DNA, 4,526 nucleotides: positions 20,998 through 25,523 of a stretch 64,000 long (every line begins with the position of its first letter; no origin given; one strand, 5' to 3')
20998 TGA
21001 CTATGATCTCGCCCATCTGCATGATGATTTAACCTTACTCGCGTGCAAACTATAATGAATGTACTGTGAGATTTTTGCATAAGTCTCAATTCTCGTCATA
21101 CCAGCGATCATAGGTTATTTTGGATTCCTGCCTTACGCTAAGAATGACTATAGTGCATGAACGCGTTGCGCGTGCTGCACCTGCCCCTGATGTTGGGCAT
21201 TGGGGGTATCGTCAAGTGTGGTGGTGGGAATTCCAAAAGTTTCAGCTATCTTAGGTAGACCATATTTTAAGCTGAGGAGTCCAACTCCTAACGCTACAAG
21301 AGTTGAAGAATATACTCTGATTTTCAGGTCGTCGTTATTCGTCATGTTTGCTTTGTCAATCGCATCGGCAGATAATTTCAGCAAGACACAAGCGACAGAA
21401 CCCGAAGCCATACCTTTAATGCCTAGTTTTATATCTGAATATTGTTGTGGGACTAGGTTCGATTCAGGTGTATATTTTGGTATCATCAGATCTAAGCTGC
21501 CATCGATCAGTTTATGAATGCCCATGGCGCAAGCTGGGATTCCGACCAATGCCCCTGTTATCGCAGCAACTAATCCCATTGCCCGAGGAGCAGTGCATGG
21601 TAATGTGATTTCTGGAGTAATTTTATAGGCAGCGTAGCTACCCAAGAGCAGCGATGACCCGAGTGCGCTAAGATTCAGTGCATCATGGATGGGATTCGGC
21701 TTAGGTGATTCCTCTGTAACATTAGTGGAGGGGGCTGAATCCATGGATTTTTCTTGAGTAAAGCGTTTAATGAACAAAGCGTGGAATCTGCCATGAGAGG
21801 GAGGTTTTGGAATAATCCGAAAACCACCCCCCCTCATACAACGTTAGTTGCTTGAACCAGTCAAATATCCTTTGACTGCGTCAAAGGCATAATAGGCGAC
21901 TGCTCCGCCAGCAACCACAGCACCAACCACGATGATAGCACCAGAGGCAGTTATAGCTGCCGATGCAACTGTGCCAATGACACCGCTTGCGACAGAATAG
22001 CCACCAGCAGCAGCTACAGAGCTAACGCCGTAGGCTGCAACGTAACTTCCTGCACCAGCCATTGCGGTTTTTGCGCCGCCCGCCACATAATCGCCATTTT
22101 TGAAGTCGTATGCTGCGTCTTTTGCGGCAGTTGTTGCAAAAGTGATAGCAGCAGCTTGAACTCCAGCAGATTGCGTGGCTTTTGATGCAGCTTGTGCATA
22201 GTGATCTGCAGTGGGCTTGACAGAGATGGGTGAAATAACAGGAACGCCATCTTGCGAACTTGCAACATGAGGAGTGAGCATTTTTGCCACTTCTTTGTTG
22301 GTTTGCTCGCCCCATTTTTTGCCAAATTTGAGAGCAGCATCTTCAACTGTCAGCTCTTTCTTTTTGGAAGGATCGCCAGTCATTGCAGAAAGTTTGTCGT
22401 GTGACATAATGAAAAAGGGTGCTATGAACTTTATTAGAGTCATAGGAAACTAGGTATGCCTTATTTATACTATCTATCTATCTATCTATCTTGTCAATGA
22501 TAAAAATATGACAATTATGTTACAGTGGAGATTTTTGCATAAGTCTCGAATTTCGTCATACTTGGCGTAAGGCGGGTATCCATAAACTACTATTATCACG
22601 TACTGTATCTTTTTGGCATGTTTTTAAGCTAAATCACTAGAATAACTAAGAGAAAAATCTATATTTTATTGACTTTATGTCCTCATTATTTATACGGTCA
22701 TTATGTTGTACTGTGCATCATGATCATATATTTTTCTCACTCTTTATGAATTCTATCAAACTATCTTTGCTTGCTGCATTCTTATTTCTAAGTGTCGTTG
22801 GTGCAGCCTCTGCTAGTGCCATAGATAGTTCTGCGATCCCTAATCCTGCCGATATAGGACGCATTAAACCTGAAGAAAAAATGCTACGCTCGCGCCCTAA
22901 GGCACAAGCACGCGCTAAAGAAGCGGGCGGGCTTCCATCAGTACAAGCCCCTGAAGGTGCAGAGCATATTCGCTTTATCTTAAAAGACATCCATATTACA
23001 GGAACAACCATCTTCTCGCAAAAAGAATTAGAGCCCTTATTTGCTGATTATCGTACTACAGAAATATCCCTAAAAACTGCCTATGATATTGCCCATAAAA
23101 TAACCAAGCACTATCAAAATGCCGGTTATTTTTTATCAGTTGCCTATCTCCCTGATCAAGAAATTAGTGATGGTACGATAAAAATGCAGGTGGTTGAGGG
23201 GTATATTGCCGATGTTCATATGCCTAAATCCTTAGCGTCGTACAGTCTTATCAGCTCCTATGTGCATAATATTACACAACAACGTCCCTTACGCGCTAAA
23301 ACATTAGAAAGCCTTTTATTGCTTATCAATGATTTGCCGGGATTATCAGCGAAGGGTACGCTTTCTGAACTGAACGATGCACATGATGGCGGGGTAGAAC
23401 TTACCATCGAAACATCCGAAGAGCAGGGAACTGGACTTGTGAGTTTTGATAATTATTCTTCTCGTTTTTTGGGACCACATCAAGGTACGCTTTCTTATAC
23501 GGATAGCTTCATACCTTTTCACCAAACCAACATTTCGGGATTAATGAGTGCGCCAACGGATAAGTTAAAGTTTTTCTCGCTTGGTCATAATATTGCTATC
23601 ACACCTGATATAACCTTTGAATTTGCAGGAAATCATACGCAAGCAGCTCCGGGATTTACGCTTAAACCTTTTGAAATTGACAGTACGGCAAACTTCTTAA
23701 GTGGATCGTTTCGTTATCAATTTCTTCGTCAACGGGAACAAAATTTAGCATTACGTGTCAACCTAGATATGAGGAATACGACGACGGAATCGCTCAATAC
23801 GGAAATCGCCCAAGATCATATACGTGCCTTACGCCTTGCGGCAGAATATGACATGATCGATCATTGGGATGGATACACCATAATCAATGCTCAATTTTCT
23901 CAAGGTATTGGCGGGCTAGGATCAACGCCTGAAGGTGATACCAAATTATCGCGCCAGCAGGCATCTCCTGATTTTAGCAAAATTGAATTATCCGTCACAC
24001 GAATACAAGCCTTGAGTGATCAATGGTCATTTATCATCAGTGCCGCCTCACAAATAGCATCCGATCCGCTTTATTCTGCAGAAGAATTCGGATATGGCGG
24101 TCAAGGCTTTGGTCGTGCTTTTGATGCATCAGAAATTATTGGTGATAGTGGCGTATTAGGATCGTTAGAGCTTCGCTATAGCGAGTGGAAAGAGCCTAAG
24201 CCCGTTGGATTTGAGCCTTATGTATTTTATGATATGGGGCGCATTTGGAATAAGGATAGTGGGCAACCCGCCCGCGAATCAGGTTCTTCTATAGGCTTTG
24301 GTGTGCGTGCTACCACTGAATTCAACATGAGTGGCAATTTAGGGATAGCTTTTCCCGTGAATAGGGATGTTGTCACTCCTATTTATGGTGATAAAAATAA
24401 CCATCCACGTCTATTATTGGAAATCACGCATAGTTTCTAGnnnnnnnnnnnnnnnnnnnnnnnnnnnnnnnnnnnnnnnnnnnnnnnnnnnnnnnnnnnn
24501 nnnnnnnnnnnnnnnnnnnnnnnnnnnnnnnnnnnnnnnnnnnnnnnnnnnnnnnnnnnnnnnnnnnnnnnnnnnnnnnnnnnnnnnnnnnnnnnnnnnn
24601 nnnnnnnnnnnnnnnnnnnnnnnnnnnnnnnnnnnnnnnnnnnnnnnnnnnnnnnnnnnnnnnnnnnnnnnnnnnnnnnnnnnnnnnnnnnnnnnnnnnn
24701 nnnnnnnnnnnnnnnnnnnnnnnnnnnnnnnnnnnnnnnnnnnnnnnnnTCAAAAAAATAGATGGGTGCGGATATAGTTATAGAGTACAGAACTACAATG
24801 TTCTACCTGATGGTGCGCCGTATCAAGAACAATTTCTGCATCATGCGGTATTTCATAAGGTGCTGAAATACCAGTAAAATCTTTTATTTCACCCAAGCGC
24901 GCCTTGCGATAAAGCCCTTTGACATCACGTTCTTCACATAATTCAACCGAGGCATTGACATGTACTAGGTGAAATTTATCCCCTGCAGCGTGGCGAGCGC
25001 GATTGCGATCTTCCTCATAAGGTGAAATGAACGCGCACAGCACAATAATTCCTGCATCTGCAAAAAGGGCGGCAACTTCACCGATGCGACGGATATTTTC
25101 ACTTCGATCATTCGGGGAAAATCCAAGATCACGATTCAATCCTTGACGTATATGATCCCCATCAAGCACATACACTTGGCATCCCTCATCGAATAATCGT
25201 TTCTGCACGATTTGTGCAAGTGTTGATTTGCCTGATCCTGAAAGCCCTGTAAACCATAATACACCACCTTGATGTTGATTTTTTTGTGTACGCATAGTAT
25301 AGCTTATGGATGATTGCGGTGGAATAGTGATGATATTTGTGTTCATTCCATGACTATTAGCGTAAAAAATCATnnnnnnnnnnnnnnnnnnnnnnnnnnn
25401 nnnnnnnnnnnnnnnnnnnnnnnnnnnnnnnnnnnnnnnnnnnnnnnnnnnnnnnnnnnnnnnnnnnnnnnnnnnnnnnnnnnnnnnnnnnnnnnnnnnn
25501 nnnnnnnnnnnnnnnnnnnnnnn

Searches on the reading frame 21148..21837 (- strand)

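Call 8: search_protein_families(library=ncbifam, proteins=[window:21148-21837:-])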
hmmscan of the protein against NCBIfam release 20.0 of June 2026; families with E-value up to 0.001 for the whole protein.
window:21148-21837:- (229 aa): 0 families

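Call 11: search_protein_families(library=pfam, max_evalue=0.001, proteins=[window:21148-21837:-])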
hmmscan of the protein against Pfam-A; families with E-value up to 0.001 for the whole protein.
window:21148-21837:- (229 aa): 0 families

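Call 53: search_protein_families(library=pfam, max_evalue=5, proteins=[window:21148-21837:-])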
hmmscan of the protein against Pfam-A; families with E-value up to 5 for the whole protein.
window:21148-21837:- (229 aa): 1 family
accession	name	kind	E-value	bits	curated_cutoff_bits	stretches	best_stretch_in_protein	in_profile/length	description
PF09838.14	DUF2065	-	0.1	13.1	24.3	0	79-98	33-52/56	Uncharacterized protein conserved in bacteria (DUF2065)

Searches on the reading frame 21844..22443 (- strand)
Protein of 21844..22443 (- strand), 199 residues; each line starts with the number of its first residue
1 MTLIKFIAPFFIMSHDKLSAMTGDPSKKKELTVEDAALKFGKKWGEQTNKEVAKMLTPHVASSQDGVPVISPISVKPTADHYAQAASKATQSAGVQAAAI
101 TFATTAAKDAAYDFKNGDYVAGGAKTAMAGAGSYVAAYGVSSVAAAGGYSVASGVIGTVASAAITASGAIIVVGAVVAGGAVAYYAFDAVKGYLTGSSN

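Call 8: search_protein_families(library=ncbifam, proteins=[window:21844-22443:-])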
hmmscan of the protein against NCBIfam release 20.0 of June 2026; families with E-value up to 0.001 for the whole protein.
window:21844-22443:- (199 aa): 0 families

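Call 11: search_protein_families(library=pfam, max_evalue=0.001, proteins=[window:21844-22443:-])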
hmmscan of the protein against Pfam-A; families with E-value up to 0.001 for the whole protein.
window:21844-22443:- (199 aa): 0 families

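Call 53: search_protein_families(library=pfam, max_evalue=5, proteins=[window:21844-22443:-])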
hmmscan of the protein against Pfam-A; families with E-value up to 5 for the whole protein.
window:21844-22443:- (199 aa): 1 family
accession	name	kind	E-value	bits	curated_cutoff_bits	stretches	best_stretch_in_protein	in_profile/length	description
PF17310.7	DUF5357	-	0.14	11.2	25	1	133-195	40-103/322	Family of unknown function (DUF5357)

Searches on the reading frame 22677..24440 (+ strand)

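Call 8: search_protein_families(library=ncbifam, proteins=[window:22677-24440:+])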
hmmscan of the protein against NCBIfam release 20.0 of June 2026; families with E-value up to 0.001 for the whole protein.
window:22677-24440:+ (587 aa): 2 families
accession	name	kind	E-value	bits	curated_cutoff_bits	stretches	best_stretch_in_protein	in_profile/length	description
NF058613.1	OMPAssmBamADein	equivalog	1.9e-06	26.1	1050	1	102-183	186-268/857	outer membrane protein assembly factor BamA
NF047779.1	Omp85_fam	subfamily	3.9e-05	23.3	200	1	472-546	318-395/423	Omp85 family outer membrane protein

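Call 11: search_protein_families(library=pfam, max_evalue=0.001, proteins=[window:22677-24440:+])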
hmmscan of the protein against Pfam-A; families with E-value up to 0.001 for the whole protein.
window:22677-24440:+ (587 aa): 4 families
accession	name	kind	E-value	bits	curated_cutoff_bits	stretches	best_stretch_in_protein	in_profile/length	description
PF03865.19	ShlB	-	6e-21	75.6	22.7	1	330-541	101-309/311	Haemolysin secretion/activation protein ShlB/FhaC/HecB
PF08479.16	POTRA_2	-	5.7e-19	68.2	24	1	100-175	1-76/76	POTRA domain, ShlB-type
PF01103.29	Omp85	-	5.1e-06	26.7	24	1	472-547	209-293/325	Omp85 superfamily domain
PF07244.20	POTRA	-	0.00041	21.4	21.3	1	102-175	3-79/79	Surface antigen variable number repeat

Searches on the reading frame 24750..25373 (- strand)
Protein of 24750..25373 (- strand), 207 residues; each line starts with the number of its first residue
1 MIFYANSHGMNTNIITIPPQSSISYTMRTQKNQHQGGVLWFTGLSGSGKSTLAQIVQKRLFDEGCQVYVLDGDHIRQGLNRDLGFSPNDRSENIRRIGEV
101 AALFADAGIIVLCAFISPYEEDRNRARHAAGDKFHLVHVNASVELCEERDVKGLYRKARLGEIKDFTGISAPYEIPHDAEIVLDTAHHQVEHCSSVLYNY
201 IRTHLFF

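Call 8: search_protein_families(library=ncbifam, proteins=[window:24750-25373:-])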
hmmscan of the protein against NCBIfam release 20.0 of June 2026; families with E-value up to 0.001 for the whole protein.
window:24750-25373:- (207 aa): 9 families
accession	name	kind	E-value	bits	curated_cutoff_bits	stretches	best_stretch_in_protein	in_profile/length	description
NF003013.0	PRK03846.1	subfamily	5.3e-74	248.3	163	1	20-203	12-196/202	adenylyl-sulfate kinase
TIGR00455.1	apsK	equivalog_domain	6.4e-72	241.1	138.7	1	22-200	4-183/184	adenylyl-sulfate kinase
NF004035.0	PRK05506.1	subfamily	8.4e-68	229.1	715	1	20-203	444-628/632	bifunctional sulfate adenylyltransferase subunit 1/adenylylsulfate kinase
NF002059.0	PRK00889.1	subfamily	6.5e-59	198.6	244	1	33-200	2-168/177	adenylyl-sulfate kinase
NF004040.0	PRK05537.1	equivalog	1.9e-58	198.3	669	1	30-200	390-563/572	bifunctional sulfate adenylyltransferase/adenylylsulfate kinase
NF004041.0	PRK05541.1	subfamily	2.2e-30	106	127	1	32-201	3-170/176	adenylyl-sulfate kinase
TIGR01313.1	therm_gnt_kin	subfamily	6.5e-05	22.7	113.75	1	42-160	4-124/164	gluconokinase, GntK/IdnK-type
NF006743.0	PRK09270.1-2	equivalog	9.8e-05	21.5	227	1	27-84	19-76/217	nucleoside/nucleotide kinase family protein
TIGR03574.1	selen_PSTK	equivalog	0.0002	20.9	290.5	1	39-79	2-42/249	L-seryl-tRNA(Sec) kinase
